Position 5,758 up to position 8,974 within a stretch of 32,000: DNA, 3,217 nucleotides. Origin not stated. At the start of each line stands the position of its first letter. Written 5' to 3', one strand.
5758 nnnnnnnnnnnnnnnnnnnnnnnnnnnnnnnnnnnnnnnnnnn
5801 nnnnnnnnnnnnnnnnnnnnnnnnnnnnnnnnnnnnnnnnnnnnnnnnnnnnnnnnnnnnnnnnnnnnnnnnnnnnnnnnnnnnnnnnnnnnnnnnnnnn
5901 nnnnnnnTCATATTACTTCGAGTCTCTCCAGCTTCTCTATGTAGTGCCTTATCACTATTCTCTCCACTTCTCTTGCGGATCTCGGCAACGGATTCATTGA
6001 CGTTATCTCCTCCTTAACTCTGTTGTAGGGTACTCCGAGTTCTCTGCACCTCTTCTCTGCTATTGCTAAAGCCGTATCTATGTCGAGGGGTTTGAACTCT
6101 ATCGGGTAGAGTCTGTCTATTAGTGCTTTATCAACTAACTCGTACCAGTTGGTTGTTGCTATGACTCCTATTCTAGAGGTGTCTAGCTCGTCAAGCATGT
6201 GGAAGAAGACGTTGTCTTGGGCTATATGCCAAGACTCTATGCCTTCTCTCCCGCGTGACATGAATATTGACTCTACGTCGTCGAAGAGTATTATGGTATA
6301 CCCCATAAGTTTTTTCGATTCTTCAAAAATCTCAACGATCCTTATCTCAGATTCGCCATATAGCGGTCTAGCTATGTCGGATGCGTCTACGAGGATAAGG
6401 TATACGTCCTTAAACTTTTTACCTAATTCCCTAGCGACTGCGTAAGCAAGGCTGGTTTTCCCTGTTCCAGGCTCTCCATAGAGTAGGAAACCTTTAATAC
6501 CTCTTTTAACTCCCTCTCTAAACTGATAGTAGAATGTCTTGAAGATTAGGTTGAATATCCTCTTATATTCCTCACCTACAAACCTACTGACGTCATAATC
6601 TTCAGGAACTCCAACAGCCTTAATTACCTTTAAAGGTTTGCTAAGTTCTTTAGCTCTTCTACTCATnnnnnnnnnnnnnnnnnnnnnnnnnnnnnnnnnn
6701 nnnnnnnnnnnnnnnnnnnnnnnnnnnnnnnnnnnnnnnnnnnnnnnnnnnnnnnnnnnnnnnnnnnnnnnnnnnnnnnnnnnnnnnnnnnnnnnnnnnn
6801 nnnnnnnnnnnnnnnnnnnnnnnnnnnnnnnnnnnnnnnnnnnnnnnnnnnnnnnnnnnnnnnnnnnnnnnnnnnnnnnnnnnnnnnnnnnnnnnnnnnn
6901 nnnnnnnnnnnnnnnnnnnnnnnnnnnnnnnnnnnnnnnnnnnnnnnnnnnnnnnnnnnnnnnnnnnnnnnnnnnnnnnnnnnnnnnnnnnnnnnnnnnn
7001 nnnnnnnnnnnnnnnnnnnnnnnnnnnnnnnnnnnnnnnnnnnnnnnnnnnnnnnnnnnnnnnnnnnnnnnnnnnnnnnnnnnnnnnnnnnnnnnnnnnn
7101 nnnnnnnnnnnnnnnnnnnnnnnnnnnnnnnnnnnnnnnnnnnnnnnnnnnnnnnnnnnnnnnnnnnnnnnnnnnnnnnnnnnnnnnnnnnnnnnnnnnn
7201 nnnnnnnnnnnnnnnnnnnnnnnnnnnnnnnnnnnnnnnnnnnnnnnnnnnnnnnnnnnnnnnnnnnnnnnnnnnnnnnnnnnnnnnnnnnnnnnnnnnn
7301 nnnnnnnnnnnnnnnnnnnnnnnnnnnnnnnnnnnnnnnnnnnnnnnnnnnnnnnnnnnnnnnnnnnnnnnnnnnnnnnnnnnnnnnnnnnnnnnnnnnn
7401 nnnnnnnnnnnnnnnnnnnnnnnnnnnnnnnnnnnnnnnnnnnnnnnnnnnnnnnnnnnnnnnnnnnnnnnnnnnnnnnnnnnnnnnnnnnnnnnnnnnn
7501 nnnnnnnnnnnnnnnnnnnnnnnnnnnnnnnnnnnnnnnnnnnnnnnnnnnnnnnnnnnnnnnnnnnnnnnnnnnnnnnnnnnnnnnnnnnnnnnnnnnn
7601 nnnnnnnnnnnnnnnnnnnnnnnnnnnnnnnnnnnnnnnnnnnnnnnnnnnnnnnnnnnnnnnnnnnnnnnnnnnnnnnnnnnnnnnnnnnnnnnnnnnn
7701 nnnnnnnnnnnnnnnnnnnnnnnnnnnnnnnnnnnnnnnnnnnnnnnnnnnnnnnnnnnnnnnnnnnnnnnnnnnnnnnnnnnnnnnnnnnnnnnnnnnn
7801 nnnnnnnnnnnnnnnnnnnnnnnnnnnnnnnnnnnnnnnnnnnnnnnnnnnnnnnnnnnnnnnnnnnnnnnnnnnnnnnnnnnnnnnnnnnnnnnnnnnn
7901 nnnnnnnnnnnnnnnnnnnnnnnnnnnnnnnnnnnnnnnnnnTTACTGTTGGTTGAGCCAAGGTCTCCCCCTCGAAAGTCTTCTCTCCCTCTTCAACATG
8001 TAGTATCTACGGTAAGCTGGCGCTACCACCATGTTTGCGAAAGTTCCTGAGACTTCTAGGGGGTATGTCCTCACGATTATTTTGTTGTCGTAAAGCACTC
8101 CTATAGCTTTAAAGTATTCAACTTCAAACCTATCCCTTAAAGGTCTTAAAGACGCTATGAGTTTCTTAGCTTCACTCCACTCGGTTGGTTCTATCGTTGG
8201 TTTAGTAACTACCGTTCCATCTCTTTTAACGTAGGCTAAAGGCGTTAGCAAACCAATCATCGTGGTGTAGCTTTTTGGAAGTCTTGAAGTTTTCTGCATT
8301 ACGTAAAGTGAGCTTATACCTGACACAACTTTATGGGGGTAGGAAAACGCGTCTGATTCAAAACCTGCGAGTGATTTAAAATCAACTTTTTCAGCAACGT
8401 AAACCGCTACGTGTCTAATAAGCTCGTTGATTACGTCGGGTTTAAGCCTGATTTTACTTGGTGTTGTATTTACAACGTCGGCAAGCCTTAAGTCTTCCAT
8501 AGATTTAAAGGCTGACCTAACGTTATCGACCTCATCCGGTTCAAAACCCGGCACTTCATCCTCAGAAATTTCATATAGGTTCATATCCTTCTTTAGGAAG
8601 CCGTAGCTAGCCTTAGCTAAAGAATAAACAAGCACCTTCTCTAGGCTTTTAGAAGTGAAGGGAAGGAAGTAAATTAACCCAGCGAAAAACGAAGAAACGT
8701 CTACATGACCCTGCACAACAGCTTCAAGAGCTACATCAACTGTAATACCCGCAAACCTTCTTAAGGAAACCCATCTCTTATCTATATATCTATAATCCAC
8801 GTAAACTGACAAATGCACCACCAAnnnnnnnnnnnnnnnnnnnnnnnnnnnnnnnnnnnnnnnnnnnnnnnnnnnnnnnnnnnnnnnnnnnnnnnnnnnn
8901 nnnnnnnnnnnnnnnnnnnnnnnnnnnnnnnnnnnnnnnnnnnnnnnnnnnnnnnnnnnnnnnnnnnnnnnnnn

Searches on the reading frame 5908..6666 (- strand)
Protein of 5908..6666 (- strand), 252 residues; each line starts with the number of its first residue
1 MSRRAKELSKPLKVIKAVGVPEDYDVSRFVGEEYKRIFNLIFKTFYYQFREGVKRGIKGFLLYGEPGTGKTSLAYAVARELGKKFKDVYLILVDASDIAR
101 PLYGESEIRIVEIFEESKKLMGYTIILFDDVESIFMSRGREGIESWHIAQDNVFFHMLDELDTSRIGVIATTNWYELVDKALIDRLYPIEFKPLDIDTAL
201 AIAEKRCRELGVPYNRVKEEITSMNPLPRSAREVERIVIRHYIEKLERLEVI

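Call 10: search_protein_families(library=pfam, proteins=[window:5908-6666:-], max_evalue=0.01)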
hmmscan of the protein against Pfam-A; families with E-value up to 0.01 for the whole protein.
window:5908-6666:- (252 aa): 11 families
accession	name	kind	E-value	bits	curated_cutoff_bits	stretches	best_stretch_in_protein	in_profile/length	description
PF00004.35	AAA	-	2.2e-22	80.3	21.2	1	61-189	2-126/131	ATPase family associated with various cellular activities (AAA)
PF06068.19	TIP49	-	4.1e-05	23.3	23.8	1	57-98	50-88/347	TIP49 P-loop domain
PF13191.12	AAA_16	-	8.1e-05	23.6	32.6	1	55-98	21-63/167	AAA ATPase domain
PF05496.18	RuvB_N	-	0.00029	21.1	27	1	59-87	35-63/159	Holliday junction DNA helicase RuvB P-loop domain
PF04851.21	ResIII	-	0.0013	19.1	22.5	1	48-105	14-72/164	Type III restriction enzyme, res subunit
PF00308.24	Bac_DnaA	-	0.0021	18.7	23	1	58-164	35-129/162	Bacterial DnaA ATPAse domain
PF00910.28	RNA_helicase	-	0.0022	18.9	21.5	1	61-87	2-33/105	RNA helicase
PF05673.19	DUF815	-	0.0024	17.5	23.8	1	48-99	46-93/249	Protein of unknown function (DUF815)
PF07728.20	AAA_5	-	0.0029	18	22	1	60-85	2-28/139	AAA domain (dynein-related subfamily)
PF20720.3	nSTAND3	-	0.004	17.3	27.2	1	61-100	21-59/155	Novel STAND NTPase 3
PF24883.2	NPHP3_N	-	0.0096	16.6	24.8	0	60-97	25-62/164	Nephrocystin 3, N-terminal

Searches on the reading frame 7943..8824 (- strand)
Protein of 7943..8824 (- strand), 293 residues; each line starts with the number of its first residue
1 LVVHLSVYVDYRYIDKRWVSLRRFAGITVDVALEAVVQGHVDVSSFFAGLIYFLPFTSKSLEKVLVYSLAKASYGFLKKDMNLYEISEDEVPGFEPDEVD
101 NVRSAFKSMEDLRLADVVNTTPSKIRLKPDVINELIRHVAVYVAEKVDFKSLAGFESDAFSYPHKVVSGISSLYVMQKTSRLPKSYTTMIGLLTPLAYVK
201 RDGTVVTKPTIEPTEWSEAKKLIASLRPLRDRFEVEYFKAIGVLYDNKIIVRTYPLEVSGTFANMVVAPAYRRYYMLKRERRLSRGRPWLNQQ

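Call 10: search_protein_families(library=pfam, proteins=[window:7943-8824:-], max_evalue=0.01)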
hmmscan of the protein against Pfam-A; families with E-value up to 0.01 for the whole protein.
window:7943-8824:- (293 aa): 0 families

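Call 35: search_protein_families(library=ncbifam, proteins=[window:7943-8824:-], max_evalue=0.01)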
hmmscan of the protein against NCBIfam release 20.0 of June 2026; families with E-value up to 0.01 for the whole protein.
window:7943-8824:- (293 aa): 1 family
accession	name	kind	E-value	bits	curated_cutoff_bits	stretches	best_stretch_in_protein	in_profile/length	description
NF007950.1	PRK10669.1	equivalog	0.0075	15.2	700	0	226-268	274-315/547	YbaL family putative K(+) efflux transporter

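Call 57: search_protein_families(library=phrogs, proteins=[window:7943-8824:-], max_evalue=0.001)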
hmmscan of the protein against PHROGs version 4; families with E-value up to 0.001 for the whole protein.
window:7943-8824:- (293 aa): 0 families
